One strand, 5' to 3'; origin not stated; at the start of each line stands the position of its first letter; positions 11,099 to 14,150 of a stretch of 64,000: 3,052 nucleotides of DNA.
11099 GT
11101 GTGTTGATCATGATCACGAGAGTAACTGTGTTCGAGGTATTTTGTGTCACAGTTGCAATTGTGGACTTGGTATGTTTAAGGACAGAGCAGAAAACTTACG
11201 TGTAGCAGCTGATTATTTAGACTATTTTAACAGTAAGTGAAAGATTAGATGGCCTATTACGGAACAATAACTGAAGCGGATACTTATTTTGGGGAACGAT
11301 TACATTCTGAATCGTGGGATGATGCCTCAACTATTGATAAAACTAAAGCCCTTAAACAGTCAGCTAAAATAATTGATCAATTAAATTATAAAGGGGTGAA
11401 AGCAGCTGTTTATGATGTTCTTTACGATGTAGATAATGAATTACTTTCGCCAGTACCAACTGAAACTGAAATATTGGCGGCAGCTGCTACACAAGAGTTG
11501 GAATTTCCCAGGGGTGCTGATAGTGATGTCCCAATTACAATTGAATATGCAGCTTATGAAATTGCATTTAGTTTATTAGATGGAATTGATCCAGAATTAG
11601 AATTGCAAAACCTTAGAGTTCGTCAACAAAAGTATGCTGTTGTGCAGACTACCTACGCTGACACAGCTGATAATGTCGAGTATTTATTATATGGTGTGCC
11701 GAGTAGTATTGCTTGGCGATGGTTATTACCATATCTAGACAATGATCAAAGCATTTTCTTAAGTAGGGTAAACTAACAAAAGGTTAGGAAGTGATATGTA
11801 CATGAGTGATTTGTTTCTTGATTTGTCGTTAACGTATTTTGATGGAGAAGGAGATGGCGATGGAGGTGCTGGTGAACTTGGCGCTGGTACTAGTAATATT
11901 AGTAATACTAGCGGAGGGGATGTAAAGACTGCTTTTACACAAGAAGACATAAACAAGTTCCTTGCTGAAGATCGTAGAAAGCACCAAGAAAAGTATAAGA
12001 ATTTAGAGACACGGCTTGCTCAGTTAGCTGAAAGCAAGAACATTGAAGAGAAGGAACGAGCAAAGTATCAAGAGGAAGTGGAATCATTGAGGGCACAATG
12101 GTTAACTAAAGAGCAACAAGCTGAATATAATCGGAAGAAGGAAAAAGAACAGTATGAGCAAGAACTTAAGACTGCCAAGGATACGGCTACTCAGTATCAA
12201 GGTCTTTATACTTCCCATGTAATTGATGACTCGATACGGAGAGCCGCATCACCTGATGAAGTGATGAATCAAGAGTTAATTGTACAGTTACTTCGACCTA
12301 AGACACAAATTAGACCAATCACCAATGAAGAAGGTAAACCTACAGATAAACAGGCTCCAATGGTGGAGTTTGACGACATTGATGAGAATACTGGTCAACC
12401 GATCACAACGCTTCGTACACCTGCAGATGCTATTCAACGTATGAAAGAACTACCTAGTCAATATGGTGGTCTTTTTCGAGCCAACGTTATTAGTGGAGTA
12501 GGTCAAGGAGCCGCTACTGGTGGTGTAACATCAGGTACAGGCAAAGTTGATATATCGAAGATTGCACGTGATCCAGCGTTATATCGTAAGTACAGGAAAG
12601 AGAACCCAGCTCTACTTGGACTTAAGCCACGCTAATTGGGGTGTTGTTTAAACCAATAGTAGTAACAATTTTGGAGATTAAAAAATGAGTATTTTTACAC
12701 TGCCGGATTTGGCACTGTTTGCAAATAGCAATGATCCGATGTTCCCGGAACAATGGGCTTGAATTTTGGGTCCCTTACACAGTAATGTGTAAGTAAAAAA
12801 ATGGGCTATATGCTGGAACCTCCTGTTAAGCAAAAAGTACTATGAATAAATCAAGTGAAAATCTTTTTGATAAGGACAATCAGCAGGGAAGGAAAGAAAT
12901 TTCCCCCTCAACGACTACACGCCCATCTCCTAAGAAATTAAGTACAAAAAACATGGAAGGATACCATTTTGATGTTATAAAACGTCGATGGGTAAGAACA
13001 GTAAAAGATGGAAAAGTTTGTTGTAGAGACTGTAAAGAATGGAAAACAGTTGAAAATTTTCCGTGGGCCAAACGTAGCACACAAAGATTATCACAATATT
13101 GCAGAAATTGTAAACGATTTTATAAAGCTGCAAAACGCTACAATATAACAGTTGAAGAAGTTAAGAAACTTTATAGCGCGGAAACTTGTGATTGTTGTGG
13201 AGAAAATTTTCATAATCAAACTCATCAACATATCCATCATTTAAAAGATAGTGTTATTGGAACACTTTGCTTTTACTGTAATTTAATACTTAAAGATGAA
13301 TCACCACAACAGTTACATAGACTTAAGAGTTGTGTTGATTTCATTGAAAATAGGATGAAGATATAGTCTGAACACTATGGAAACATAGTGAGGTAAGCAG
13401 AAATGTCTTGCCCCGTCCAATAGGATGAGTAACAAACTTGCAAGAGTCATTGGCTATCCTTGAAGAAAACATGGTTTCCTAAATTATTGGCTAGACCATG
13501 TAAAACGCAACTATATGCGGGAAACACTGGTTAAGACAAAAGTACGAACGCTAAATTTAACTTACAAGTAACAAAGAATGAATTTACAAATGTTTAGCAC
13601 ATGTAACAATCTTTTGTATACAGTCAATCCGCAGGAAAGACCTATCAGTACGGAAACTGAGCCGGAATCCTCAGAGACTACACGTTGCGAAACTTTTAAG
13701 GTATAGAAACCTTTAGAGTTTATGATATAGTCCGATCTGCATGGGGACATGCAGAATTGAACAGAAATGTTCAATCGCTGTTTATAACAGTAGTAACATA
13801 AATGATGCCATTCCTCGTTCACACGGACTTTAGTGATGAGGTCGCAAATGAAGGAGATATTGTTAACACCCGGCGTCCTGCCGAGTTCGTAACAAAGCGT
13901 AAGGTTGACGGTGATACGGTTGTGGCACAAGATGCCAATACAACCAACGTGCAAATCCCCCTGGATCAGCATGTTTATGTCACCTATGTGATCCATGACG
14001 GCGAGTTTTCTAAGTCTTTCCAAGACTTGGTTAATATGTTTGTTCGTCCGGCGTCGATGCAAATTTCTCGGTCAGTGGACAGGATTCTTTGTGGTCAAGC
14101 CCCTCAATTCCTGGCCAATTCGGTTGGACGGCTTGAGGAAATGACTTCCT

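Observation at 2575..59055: Single-base homopolymer indels are concentrated in nuclease genes, suggesting real inactivation or slippage-dependent control rather than random error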

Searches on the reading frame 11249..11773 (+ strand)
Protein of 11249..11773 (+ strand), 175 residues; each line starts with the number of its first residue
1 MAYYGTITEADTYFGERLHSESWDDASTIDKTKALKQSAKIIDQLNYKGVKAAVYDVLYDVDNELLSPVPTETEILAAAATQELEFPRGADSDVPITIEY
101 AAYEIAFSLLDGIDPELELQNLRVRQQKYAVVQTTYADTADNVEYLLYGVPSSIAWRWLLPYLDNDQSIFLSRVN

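Call 41: find_related_loci(query=window:11249-11773:+, collection=viral_contigs, flank=4000)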
Query window:11249-11773:+ (175 aa) in viral_contigs; peptide patterns used: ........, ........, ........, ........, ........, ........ (x = any residue, [..] = any of these).
13 stretches matched a pattern; 7 encode a relative of the query (tblastn E <= 1e-3); 7 distinct loci.
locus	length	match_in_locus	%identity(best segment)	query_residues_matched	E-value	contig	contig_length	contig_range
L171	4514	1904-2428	82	1-175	6e-98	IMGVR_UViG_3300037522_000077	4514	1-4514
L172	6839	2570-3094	82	1-175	9e-98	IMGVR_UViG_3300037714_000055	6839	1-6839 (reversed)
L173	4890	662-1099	39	3-175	7e-34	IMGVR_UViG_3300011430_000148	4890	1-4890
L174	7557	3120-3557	39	3-175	7e-34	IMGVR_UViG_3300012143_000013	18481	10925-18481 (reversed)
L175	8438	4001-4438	39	3-175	7e-34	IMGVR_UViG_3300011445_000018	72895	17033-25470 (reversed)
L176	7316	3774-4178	32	4-163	2e-16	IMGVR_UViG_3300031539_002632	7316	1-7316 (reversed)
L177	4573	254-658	31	4-163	4e-15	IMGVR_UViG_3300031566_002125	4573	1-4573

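Call 81: search_protein_families(library=phrogs, proteins=[window:11249-11773:+], max_evalue=0.001)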
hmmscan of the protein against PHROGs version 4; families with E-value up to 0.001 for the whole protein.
window:11249-11773:+ (175 aa): 1 family
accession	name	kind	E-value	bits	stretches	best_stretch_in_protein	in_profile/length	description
phrog_477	-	connector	5.4e-12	46.9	1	2-146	21-148/220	head-tail adaptor Ad1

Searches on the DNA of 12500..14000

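Call 87: search_rna_families(source=window, start=12500, end=14000, threshold=evalue, max_evalue=0.01, show_alignments=1)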
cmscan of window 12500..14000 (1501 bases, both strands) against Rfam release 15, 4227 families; matches with E-value up to 0.01: 3.
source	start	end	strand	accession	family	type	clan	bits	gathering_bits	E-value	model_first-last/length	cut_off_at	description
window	13438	13754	+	RF00028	Intron_gpI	Intron;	-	68.8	50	5.6e-17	1-253/253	no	Group I catalytic intron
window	12754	12927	+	RF00028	Intron_gpI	Intron;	-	46.3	50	3e-10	5-158/253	no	Group I catalytic intron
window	13232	13388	+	RF00028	Intron_gpI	Intron;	-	26.8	50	0.00021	159-251/253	no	Group I catalytic intron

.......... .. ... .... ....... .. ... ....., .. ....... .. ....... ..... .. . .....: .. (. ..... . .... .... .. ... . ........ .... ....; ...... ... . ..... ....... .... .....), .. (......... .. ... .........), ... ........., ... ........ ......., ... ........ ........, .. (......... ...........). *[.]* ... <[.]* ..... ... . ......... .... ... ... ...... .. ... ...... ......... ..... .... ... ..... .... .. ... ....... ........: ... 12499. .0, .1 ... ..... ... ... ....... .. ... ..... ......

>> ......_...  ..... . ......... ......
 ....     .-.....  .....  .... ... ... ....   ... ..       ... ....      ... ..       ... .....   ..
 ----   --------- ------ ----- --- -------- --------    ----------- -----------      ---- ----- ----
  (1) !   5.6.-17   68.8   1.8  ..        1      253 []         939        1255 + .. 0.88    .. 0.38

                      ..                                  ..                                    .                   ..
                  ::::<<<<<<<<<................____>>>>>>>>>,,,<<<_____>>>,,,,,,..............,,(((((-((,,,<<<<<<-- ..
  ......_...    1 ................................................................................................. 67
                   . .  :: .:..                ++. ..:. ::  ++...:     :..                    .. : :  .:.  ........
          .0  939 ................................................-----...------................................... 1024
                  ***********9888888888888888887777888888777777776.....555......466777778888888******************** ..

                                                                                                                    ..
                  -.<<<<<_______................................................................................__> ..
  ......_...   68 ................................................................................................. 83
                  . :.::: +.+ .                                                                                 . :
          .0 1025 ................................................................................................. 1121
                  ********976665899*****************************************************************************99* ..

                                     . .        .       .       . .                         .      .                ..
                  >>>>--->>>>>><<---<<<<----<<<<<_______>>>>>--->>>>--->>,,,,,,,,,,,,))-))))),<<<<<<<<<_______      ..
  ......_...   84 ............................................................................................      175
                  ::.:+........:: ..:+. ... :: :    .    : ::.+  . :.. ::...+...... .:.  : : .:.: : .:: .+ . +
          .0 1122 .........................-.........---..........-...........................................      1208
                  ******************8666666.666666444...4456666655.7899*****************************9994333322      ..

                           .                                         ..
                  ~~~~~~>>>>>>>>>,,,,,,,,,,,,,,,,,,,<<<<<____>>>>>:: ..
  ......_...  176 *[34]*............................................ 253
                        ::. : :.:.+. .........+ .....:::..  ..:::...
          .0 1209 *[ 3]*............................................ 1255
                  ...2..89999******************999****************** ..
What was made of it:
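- On Group I intron (RF00028): Intron 1 gives only two partial hits flanking the ORF, 46.3 and 26.8 bits, together covering model positions 5-251 (call 87).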

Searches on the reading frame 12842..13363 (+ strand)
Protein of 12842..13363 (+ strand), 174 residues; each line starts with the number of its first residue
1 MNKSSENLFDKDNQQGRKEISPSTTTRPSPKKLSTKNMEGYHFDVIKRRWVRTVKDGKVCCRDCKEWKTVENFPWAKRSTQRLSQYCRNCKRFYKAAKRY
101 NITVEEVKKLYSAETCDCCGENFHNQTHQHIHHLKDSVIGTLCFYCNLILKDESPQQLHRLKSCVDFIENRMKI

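Call 70: search_protein_families(library=pfam, proteins=[window:12842-13363:+], max_evalue=0.001)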
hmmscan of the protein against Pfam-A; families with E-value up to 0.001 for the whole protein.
window:12842-13363:+ (174 aa): 1 family
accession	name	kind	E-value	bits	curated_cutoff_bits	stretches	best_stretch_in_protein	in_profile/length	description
PF02945.21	Endonuclease_7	-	0.00075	19.8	23.6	1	97-169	5-81/82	Recombination endonuclease VII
